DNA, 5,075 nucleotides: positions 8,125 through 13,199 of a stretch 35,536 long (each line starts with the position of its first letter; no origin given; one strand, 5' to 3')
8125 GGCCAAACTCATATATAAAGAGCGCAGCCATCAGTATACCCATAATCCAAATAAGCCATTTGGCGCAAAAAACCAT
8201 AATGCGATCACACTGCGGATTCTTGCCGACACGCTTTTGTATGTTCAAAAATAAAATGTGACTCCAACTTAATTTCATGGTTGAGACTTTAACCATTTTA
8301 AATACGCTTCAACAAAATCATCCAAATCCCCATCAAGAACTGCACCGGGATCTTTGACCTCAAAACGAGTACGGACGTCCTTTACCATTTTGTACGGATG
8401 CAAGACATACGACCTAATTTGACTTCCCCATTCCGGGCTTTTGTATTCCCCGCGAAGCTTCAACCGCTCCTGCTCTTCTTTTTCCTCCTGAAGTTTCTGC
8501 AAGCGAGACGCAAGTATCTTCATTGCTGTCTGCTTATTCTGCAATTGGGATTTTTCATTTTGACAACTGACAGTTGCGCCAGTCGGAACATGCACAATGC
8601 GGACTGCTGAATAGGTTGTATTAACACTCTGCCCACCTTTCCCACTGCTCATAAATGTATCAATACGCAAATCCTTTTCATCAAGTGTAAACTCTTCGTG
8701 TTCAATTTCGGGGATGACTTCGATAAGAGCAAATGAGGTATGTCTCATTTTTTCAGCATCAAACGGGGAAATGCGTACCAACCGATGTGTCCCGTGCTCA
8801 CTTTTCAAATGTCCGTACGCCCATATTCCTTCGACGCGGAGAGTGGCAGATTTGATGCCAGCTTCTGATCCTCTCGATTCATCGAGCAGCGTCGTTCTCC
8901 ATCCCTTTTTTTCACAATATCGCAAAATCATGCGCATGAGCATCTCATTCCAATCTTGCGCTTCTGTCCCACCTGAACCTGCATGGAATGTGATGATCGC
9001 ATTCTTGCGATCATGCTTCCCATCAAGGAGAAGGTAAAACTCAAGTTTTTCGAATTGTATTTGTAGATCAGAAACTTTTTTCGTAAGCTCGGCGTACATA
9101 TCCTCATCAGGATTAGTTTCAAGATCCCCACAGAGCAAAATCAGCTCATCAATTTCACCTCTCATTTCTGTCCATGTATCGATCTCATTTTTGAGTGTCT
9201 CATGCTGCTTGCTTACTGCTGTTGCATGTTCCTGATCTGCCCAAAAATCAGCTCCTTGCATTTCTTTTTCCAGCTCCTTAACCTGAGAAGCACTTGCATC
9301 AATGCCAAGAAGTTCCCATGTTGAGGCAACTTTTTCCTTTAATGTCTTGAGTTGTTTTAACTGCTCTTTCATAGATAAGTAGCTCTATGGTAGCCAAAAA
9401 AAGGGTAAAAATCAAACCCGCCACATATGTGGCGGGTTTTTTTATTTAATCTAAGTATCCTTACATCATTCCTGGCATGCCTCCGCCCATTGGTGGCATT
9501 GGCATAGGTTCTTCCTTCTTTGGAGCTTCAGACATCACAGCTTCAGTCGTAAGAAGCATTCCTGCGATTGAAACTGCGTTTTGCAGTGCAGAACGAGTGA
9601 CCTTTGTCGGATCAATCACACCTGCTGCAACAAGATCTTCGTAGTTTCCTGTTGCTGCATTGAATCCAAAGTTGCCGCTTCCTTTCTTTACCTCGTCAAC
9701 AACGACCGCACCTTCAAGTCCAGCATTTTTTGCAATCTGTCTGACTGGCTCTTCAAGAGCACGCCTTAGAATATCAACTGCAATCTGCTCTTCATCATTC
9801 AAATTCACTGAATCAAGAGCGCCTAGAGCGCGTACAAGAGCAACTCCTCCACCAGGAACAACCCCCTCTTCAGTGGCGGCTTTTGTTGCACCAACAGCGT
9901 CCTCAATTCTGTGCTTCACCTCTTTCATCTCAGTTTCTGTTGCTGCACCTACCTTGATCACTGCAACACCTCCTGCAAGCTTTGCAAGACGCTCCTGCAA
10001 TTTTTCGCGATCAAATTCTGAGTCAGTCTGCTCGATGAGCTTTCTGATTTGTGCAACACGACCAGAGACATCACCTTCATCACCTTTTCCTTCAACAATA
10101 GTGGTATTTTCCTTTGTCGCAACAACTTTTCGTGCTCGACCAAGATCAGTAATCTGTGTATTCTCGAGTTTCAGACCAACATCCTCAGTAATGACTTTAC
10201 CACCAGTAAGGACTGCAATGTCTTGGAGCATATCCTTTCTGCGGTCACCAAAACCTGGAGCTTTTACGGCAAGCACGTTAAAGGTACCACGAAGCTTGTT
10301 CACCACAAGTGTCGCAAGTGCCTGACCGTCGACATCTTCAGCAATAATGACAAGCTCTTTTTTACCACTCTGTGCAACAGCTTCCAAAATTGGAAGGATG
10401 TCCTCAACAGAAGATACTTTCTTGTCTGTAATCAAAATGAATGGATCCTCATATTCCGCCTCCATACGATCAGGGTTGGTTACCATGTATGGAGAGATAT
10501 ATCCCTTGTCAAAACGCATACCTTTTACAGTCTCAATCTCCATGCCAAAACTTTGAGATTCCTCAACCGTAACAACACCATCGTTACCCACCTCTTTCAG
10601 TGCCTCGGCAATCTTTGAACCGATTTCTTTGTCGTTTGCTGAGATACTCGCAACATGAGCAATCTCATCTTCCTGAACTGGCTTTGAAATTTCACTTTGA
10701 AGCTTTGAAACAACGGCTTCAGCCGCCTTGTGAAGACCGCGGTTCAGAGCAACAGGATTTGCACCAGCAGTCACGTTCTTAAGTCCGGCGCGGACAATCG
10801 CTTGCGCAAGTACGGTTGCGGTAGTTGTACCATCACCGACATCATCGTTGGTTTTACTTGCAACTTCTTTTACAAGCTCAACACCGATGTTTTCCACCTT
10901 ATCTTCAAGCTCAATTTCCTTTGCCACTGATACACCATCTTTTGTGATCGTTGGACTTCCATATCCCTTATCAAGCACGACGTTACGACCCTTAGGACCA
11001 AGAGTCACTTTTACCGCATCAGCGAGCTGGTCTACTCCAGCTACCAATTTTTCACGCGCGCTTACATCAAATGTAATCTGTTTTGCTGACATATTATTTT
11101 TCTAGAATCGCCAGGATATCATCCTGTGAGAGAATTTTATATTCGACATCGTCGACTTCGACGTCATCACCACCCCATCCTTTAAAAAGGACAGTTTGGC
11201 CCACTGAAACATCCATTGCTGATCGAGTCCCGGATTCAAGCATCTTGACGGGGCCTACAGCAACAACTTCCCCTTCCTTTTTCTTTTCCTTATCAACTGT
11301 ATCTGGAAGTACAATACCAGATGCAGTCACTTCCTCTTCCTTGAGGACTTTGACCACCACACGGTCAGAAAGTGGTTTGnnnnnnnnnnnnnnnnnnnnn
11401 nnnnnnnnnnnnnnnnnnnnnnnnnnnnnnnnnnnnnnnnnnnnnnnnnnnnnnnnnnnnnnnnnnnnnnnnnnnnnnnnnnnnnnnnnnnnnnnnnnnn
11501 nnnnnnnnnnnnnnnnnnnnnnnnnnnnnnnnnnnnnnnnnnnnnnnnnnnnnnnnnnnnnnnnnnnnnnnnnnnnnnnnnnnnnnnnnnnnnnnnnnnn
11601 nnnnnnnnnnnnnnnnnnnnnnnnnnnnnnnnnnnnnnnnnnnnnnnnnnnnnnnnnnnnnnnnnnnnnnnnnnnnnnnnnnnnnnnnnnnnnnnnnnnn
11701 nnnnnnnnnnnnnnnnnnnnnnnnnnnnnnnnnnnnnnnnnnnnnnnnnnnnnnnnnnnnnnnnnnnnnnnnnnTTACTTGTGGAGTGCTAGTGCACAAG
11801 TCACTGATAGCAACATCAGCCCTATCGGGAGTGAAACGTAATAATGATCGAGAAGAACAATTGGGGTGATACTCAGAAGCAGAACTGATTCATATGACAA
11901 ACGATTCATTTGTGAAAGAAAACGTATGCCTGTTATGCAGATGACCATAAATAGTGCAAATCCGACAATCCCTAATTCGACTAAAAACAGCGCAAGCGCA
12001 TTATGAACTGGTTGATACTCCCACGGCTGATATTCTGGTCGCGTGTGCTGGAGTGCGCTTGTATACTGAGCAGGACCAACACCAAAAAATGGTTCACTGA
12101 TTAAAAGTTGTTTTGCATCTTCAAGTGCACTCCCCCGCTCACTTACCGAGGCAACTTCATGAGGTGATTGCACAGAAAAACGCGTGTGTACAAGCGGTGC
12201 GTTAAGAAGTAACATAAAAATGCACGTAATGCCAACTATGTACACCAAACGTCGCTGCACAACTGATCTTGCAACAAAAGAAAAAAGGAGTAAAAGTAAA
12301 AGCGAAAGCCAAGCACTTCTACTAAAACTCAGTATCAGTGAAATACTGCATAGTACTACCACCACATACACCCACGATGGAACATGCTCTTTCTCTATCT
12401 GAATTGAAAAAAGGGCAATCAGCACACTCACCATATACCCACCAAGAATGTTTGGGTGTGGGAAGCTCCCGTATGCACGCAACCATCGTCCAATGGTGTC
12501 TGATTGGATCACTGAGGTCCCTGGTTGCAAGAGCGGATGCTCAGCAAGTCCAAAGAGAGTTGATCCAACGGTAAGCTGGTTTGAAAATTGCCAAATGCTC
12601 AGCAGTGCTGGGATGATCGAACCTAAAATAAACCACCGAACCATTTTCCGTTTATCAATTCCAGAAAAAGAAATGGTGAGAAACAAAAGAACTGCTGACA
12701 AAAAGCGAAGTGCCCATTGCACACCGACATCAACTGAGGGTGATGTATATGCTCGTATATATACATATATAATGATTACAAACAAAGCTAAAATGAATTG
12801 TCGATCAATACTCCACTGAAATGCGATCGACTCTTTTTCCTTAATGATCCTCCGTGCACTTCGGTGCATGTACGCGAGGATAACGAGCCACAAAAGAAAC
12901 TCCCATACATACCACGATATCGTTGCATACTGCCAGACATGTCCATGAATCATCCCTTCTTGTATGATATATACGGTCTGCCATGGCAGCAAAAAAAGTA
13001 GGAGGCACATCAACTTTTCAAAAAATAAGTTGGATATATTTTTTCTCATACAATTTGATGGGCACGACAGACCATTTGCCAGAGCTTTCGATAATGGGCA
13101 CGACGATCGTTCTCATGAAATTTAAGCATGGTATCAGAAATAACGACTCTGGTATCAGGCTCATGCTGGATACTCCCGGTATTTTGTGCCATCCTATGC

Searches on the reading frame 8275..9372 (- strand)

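Call 57: search_protein_families(library=pfam, proteins=[window:8275-9372:-], max_evalue=0.001)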
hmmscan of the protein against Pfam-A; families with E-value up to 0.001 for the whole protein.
window:8275-9372:- (365 aa): 2 families
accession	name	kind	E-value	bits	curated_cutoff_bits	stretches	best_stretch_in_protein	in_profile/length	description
PF03462.23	PCRF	-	5e-51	173.7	24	1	29-216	3-193/194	PCRF domain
PF00472.26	RF-1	-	3.1e-38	130.7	35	1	226-334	3-116/116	RF-1 domain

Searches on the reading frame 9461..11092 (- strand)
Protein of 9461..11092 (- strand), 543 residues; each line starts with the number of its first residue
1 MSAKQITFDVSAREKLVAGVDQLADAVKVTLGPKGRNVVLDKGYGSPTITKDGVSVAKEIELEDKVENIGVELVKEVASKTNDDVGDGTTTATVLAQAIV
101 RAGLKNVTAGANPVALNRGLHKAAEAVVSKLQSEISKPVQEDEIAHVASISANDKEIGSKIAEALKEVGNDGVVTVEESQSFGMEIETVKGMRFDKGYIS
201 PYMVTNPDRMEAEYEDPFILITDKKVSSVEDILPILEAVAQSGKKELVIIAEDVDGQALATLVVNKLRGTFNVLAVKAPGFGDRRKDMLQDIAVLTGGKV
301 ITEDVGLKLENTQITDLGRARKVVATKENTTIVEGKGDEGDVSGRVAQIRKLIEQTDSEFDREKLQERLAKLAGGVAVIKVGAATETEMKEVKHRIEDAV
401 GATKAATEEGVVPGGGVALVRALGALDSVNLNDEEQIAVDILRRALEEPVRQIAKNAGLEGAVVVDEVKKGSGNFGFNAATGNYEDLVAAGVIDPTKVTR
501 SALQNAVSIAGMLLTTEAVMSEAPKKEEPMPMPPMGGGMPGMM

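Call 57: search_protein_families(library=pfam, proteins=[window:9461-11092:-], max_evalue=0.001)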
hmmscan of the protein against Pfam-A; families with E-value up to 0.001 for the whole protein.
window:9461-11092:- (543 aa): 1 family
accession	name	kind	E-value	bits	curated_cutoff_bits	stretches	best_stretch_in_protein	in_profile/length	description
PF00118.29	Cpn60_TCP1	-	1.2e-78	265.5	34.3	1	23-522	1-488/490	TCP-1/cpn60 chaperonin family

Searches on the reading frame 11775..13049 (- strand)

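Call 57: search_protein_families(library=pfam, proteins=[window:11775-13049:-], max_evalue=0.001)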
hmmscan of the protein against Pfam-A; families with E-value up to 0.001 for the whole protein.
window:11775-13049:- (424 aa): 1 family
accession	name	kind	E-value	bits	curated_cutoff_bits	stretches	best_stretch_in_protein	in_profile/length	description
PF04932.20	Wzy_C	-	3e-19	69.7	31.7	1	230-368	2-149/149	O-Antigen ligase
